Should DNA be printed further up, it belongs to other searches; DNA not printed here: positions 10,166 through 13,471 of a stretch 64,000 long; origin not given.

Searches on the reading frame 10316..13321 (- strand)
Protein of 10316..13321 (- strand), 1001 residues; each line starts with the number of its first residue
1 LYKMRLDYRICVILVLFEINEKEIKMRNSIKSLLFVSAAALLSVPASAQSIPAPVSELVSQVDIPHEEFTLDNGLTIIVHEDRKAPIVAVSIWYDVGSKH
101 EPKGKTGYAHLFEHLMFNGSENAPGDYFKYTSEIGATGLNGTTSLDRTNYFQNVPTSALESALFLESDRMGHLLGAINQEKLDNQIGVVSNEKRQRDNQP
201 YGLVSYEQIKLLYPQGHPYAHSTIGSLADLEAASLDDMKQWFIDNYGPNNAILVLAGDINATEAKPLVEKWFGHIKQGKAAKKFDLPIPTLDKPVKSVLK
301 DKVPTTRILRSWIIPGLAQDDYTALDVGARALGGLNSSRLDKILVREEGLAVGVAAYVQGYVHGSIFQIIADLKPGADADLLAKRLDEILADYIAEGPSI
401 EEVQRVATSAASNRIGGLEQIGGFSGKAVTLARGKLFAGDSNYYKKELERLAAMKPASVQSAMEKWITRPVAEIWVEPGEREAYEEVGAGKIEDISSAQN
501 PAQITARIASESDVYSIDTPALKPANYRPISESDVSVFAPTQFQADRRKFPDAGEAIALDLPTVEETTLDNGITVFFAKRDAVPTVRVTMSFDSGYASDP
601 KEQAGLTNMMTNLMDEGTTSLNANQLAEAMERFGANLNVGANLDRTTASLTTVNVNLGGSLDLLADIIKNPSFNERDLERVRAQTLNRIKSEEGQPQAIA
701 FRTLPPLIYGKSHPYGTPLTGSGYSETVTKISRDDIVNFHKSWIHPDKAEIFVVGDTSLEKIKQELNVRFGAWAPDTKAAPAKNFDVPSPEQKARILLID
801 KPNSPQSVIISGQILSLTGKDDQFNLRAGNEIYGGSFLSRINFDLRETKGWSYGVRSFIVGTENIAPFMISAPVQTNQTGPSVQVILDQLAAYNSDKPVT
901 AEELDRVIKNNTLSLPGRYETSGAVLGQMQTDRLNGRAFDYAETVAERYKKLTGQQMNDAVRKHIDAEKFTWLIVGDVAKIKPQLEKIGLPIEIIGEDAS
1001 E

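Call 56: search_protein_families(library=pfam, proteins=[window:10316-13321:-], max_evalue=0.00001)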
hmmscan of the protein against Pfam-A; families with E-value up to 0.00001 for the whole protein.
window:10316-13321:- (1001 aa): 2 families
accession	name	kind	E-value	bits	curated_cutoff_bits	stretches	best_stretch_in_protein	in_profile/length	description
PF05193.26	Peptidase_M16_C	-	2.1e-55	187.8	23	2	234-407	3-178/181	Peptidase M16 inactive domain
PF00675.25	Peptidase_M16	-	5.7e-35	120.8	22.3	2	582-707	9-134/149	Insulinase (Peptidase family M16)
